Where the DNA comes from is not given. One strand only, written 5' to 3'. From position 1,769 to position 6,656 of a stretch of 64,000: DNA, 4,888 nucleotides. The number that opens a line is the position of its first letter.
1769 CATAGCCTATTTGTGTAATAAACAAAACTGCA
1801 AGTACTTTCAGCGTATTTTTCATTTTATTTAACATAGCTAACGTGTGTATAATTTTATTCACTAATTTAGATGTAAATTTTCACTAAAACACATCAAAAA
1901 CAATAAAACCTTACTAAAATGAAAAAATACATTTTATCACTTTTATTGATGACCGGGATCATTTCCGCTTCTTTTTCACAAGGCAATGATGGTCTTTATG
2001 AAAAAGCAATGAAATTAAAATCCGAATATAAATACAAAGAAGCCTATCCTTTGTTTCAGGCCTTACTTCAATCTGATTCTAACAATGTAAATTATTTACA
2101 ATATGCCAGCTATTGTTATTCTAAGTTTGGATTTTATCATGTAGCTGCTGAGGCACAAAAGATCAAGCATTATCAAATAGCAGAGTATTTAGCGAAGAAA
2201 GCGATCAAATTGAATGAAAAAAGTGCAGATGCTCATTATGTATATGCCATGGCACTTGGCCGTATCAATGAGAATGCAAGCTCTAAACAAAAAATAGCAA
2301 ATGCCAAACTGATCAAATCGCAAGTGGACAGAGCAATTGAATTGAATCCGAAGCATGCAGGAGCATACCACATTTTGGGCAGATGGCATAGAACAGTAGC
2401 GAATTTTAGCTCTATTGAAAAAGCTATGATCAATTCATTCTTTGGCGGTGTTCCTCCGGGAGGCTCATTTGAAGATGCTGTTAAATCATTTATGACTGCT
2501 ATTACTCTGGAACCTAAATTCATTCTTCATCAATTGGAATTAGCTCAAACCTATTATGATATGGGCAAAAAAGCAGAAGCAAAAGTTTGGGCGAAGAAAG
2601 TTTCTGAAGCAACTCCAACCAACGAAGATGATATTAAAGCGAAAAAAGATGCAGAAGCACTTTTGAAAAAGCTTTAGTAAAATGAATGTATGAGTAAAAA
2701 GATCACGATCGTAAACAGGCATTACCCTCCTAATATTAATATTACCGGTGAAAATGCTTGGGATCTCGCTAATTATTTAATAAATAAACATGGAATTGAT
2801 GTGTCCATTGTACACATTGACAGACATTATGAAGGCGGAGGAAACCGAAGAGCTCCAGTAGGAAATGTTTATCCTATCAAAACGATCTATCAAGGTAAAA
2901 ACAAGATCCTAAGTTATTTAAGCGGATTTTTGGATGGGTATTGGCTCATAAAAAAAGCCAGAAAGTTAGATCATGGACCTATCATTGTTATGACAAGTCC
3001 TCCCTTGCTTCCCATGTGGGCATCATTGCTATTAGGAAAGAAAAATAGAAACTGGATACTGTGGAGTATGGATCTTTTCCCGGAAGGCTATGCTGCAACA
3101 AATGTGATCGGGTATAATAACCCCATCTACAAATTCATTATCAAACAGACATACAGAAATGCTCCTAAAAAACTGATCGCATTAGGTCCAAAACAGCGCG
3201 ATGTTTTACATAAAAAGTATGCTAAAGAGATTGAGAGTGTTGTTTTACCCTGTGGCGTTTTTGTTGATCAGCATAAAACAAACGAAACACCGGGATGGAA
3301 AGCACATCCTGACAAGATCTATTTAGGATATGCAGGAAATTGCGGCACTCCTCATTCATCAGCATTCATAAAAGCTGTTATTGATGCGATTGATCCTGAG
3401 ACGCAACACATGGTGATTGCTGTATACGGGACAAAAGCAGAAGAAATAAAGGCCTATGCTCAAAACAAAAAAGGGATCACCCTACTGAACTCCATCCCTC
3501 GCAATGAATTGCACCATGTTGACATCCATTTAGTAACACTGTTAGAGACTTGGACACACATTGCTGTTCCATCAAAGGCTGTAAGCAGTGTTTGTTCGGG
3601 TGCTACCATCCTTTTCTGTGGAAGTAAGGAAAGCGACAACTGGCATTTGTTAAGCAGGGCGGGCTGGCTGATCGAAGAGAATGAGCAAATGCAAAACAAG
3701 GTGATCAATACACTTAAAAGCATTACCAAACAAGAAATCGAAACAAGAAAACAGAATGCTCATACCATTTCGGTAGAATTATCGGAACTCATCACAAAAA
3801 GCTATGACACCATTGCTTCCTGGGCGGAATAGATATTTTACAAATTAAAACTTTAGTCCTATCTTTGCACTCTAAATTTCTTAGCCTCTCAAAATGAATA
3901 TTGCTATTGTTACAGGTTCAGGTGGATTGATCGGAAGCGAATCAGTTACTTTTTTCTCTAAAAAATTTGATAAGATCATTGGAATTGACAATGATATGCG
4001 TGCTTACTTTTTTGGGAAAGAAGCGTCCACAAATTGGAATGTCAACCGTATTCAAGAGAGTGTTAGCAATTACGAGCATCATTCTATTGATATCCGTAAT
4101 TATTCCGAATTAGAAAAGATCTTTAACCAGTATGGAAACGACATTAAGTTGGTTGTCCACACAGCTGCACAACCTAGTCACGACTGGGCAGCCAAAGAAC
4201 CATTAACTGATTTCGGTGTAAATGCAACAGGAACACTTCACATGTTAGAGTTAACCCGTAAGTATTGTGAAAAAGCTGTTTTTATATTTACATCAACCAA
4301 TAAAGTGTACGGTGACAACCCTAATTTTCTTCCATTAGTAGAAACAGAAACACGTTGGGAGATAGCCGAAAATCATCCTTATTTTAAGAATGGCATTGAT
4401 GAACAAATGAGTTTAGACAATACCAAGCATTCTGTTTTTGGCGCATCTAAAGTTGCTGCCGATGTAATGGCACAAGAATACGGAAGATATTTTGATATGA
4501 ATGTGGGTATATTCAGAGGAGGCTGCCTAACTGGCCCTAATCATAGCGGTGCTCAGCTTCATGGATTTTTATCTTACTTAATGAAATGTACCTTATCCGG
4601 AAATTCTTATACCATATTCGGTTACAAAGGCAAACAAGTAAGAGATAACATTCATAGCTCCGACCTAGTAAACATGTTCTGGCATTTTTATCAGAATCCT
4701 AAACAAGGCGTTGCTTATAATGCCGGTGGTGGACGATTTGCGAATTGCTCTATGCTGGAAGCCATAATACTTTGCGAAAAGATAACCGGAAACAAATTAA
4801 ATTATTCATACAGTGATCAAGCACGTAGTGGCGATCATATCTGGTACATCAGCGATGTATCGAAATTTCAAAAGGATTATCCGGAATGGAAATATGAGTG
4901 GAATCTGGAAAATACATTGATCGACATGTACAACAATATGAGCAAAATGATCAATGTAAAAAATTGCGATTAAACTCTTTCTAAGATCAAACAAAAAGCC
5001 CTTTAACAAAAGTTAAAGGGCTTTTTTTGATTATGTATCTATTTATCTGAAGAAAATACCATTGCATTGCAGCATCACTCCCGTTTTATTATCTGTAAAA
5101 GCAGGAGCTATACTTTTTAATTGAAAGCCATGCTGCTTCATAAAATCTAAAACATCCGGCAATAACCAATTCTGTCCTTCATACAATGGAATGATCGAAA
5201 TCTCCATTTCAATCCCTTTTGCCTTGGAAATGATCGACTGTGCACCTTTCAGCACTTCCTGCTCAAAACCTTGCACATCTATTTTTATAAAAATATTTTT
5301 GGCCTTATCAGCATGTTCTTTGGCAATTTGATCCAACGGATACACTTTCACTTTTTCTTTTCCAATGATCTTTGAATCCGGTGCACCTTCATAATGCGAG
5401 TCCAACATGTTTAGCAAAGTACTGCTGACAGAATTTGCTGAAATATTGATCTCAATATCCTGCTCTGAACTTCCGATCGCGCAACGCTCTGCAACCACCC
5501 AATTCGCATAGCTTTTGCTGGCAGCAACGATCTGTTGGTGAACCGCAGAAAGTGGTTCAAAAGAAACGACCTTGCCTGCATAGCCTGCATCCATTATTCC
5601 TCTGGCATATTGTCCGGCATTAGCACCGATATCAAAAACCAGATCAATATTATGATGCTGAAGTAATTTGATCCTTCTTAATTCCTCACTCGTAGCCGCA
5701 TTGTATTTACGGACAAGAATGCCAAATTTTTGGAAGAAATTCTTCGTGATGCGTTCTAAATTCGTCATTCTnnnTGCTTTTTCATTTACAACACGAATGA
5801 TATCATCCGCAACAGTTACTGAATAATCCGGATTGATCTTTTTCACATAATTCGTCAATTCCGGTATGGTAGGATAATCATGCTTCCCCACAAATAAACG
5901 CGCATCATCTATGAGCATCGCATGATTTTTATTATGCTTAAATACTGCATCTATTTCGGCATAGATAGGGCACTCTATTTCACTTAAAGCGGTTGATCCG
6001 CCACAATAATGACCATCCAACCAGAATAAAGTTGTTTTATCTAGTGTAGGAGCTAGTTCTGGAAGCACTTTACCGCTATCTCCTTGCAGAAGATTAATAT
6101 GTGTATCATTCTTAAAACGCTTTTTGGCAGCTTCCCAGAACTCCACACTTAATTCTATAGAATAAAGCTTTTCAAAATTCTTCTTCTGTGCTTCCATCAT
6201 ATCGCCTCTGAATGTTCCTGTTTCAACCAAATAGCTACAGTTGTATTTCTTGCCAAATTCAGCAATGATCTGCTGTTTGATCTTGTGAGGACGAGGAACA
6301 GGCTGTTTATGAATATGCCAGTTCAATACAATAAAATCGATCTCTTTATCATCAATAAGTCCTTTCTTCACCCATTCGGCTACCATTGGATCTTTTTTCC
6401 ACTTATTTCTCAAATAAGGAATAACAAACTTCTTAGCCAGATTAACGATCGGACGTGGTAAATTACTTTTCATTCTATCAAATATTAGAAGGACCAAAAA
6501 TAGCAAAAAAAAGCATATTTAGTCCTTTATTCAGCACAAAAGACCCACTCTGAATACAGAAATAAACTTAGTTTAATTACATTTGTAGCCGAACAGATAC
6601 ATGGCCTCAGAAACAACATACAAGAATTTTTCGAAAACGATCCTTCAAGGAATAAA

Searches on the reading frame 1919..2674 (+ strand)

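Call 6: search_protein_families(library=pfam, proteins=[window:1919-2674:+], max_evalue=0.001)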
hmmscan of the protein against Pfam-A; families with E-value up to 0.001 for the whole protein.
window:1919-2674:+ (252 aa): 10 families
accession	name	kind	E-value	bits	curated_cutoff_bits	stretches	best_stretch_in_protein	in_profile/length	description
PF21033.3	RMD1-3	-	7.1e-22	78.2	26.7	1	75-248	55-229/235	Regulator of microtubule dynamics protein 1-3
PF13431.12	TPR_17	-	5.9e-11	42.2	24.4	0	91-119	1-29/34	Tetratricopeptide repeat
PF13414.12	TPR_11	-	2.9e-09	36.9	26.8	0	182-216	8-42/42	TPR repeat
PF14559.12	TPR_19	-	1.7e-08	35.1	25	0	182-239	5-61/68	Tetratricopeptide repeat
PF07719.23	TPR_2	-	1.3e-06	28.5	27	0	207-235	6-34/34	Tetratricopeptide repeat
PF00515.34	TPR_1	-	4e-06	26.9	27.8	0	182-201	15-34/34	Tetratricopeptide repeat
PF13181.12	TPR_8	-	2.8e-05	24.4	25.7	0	207-235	6-34/34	Tetratricopeptide repeat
PF23914.1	TPR_CcmH_CycH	-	0.00037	20.8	42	0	184-237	66-122/158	Cytochrome c-type biogenesis protein H TPR domain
PF12895.13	ANAPC3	-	0.0004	21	27.2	0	37-78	3-44/82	Anaphase-promoting complex, cyclosome, subunit 3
PF13428.12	TPR_14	-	0.00095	20.1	23.5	0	205-237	4-36/44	Tetratricopeptide repeat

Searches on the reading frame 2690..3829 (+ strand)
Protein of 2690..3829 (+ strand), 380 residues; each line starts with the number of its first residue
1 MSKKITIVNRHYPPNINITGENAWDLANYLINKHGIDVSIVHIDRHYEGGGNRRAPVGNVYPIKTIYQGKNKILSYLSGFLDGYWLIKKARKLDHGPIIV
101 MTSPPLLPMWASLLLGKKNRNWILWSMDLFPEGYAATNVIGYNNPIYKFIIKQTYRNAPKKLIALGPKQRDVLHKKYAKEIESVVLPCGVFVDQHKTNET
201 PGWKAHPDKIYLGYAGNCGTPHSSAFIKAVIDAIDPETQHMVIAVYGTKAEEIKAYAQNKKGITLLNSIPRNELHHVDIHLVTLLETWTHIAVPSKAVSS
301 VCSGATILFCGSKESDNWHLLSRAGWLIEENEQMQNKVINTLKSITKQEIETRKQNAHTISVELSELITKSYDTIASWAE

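Call 6: search_protein_families(library=pfam, proteins=[window:2690-3829:+], max_evalue=0.001)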
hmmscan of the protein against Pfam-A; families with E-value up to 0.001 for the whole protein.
window:2690-3829:+ (380 aa): 0 families

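Call 42: search_protein_families(library=pfam, proteins=[window:2690-3829:+], max_evalue=10)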
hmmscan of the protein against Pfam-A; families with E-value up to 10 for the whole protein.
window:2690-3829:+ (380 aa): 0 families

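Call 56: search_solved_structures(query=window:2690-3829:+, max_evalue=10)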
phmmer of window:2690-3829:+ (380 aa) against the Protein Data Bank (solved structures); distinct sequences matched with E-value up to 10: 0.

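Call 57: search_protein_families(library=ncbifam, proteins=[window:2690-3829:+], max_evalue=0.1)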
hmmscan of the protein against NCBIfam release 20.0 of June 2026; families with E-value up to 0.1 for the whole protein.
window:2690-3829:+ (380 aa): 1 family
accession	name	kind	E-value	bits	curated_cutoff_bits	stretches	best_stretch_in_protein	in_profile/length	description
NF007640.0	PRK10307.1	subfamily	0.0027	16.7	276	1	208-359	228-383/411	WcaI family glycosyltransferase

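Call 72: find_homologous_proteins(query=window:2690-3829:+, max_evalue=0.001)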
Query window:2690-3829:+ (380 aa): 359 proteins with E <= 0.001 among 2883 candidates; the best 120 are listed.
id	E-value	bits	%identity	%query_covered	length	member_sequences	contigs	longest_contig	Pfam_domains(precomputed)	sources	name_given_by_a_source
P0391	1.7e-249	845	94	100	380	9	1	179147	-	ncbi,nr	ncbi:MAG: hypothetical protein J0L87_07890 [Bacteroidetes bacterium]|nr:hypothetical protein [Bacter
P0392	3.1e-194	663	72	100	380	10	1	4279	-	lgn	-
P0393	1.5e-185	635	68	100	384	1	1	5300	-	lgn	-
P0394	7.0e-184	629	70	100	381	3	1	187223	-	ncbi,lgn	ncbi:MAG: hypothetical protein V4511_13035 [Bacteroidota bacterium]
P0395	3.3e-182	624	67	100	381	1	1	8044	-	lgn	-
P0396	3.4e-181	620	69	100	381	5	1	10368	-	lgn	-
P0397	1.6e-180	618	67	99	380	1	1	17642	-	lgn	-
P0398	1.1e-179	615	68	99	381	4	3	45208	-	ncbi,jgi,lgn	-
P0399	2.0e-179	615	68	100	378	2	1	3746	-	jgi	-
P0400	2.4e-179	614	67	99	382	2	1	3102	-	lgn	-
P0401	8.6e-179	612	67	100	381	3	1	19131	-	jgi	jgi:hypothetical protein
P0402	1.0e-177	609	65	99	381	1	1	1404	-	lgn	-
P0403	1.6e-177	608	68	100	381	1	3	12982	-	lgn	-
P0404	3.9e-177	607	67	99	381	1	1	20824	-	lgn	-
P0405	6.4e-177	606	65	99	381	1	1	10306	-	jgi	jgi:hypothetical protein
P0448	3.0e-138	479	53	98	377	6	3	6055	PF13579.13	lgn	-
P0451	1.1e-134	467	52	98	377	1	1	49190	PF13579.13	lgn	-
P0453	6.2e-133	462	54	99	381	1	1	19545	PF13579.13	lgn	-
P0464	2.3e-129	450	53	98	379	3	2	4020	PF13579.13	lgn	-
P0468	6.0e-129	448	52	98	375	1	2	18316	PF13579.13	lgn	-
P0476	5.3e-127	442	51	98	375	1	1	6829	PF13579.13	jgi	jgi:hypothetical protein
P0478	1.0e-126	441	51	98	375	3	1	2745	PF13579.13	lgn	-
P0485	2.2e-126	440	50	99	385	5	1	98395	PF13579.13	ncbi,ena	-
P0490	5.8e-126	439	50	99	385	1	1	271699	PF13579.13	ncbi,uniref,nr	ncbi:hypothetical protein [Arsenicibacter rosenii]|uniref:Glycosyltransferase WbuB n=1 Tax=Arsenicib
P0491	7.0e-126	438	51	98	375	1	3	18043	PF13579.13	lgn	-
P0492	7.8e-126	438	51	98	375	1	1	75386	PF13579.13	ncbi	-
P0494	9.3e-126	438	50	98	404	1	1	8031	PF13579.13,PF13439.13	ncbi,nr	ncbi:MAG: hypothetical protein H7Z72_07250 [Bacteroidetes bacterium]|nr:hypothetical protein [Fibrel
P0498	2.6e-125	436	52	98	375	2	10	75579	PF13579.13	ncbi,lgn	-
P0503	7.1e-125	435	51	98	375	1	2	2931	PF13579.13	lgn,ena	-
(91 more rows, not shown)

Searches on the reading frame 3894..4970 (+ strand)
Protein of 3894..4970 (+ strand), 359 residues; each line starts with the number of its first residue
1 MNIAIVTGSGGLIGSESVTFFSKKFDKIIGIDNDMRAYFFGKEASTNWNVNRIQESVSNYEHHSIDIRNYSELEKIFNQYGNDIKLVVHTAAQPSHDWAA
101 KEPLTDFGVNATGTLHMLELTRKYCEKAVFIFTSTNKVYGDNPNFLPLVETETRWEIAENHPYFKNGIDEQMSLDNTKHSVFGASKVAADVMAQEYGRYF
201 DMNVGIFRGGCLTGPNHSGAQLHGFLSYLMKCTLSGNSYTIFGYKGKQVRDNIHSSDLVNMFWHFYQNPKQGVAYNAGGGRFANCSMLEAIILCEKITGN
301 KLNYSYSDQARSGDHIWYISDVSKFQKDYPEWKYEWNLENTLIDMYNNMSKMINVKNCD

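Call 6: search_protein_families(library=pfam, proteins=[window:3894-4970:+], max_evalue=0.001)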
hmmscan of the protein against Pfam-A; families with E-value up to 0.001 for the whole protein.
window:3894-4970:+ (359 aa): 6 families
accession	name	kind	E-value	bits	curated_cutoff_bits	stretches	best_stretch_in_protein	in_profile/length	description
PF01370.27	Epimerase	-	7.1e-35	121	20.9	1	5-278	2-240/240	NAD dependent epimerase/dehydratase family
PF16363.11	GDP_Man_Dehyd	-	1.6e-25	90.7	27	1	5-342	1-329/332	GDP-mannose 4,6 dehydratase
PF07993.18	NAD_binding_4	-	1.5e-09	37.8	20.1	1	77-234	82-231/258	Male sterility protein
PF02719.21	Polysacc_synt_2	-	7.4e-08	32.4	20.2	1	5-138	2-131/293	Polysaccharide biosynthesis protein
PF01073.25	3Beta_HSD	-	4.4e-07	29.6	22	1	5-161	1-142/280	3-beta hydroxysteroid dehydrogenase/isomerase family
PF04321.23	RmlD_sub_bind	-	8.2e-07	28.8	27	1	6-141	5-107/287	RmlD substrate binding domain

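Call 57: search_protein_families(library=ncbifam, proteins=[window:3894-4970:+], max_evalue=0.1)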
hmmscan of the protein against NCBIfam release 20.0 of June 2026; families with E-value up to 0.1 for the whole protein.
window:3894-4970:+ (359 aa): 13 families
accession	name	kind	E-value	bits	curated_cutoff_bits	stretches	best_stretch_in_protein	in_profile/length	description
TIGR01181.1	dTDP_gluc_dehyt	equivalog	4.2e-25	88.5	365.1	1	5-342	3-304/321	dTDP-glucose 4,6-dehydratase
TIGR01179.1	galE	equivalog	1.3e-24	86.7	262.3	1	5-351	3-327/332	UDP-glucose 4-epimerase GalE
NF007490.0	PRK10084.1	subfamily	1.9e-18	66.6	649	1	5-341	4-326/361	dTDP-glucose 4,6-dehydratase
NF007956.0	PRK10675.1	subfamily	3.8e-18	65.7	394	1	5-351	4-331/338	UDP-glucose 4-epimerase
TIGR04180.1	EDH_00030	hypoth_equivalog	6e-14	51.8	475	1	5-304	2-262/297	NAD-dependent 4,6-dehydratase LegB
NF007582.0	PRK10217.1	equivalog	2.8e-13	49.7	698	1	4-302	4-278/355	dTDP-glucose 4,6-dehydratase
TIGR02622.1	CDP_4_6_dhtase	equivalog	1.8e-12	47.1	278.45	1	5-151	8-145/352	CDP-glucose 4,6-dehydratase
TIGR02197.1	heptose_epim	equivalog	5e-10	39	274.6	2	5-144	2-123/316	ADP-glyceromanno-heptose 6-epimerase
NF011728.1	PRK15181.1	equivalog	5.6e-07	28.9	760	1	5-150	19-155/348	Vi polysaccharide biosynthesis UDP-N-acetylglucosaminuronic acid C-4 epimerase TviC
TIGR01214.1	rmlD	equivalog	1.6e-06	27.4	224.05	1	6-139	4-104/285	dTDP-4-dehydrorhamnose reductase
NF043036.1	ErythonDh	equivalog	4.6e-06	26.1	325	1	56-142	50-132/321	D-erythronate dehydrogenase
NF006074.0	PRK08220.1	equivalog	0.0053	16.4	312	1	3-122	10-118/251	2,3-dihydro-2,3-dihydroxybenzoate dehydrogenase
NF040491.1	SDR_subfam_4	equivalog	0.029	14.1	265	1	3-79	2-78/256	mycofactocin-coupled SDR family oxidoreductase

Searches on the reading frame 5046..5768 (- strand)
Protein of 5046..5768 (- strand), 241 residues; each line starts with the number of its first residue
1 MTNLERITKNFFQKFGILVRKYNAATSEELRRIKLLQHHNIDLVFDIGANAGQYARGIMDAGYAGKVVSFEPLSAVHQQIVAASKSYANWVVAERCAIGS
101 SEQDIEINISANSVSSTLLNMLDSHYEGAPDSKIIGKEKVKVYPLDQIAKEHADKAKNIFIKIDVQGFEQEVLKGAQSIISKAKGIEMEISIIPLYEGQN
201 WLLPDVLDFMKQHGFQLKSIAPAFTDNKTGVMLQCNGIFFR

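Call 6: search_protein_families(library=pfam, proteins=[window:5046-5768:-], max_evalue=0.001)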
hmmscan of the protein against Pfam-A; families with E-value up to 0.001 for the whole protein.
window:5046-5768:- (241 aa): 2 families
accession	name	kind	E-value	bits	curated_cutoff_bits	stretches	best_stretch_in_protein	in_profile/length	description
PF05050.19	Methyltransf_21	-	1.8e-20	74.2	22.7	1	46-217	1-173/173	Methyltransferase FkbM domain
PF05575.17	V_cholerae_RfbT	-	1.8e-05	24.7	27.9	1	37-191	75-225/286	Vibrio cholerae RfbT protein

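Call 57: search_protein_families(library=ncbifam, proteins=[window:5046-5768:-], max_evalue=0.1)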
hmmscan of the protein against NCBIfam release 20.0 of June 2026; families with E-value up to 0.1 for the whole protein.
window:5046-5768:- (241 aa): 1 family
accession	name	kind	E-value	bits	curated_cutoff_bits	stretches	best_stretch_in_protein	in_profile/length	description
TIGR01444.1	fkbM_fam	subfamily_domain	7.6e-27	94.5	37.7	1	44-191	2-143/143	FkbM family methyltransferase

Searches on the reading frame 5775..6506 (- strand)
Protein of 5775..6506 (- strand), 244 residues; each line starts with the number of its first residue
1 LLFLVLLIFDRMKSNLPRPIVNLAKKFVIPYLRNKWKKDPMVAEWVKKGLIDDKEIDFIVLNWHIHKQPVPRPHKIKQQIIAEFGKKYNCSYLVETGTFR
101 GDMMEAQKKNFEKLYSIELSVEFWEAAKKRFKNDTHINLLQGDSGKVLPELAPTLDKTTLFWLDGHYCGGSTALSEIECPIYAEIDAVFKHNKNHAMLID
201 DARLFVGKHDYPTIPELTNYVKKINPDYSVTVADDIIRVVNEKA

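Call 6: search_protein_families(library=pfam, proteins=[window:5775-6506:-], max_evalue=0.001)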
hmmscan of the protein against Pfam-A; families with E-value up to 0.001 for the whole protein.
window:5775-6506:- (244 aa): 0 families

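Call 42: search_protein_families(library=pfam, proteins=[window:5775-6506:-], max_evalue=10)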
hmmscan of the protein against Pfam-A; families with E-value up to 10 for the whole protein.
window:5775-6506:- (244 aa): 2 families
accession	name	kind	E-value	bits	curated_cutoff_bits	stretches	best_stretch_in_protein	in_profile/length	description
PF08241.18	Methyltransf_11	-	0.066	14.3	21.2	1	97-146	4-53/95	Methyltransferase domain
PF13649.12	Methyltransf_25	-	0.073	14.2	27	1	97-161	5-71/97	Methyltransferase domain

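Call 57: search_protein_families(library=ncbifam, proteins=[window:5775-6473:-], max_evalue=0.1)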
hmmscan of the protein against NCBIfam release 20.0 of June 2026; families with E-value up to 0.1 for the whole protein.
window:5775-6473:- (233 aa): 0 families
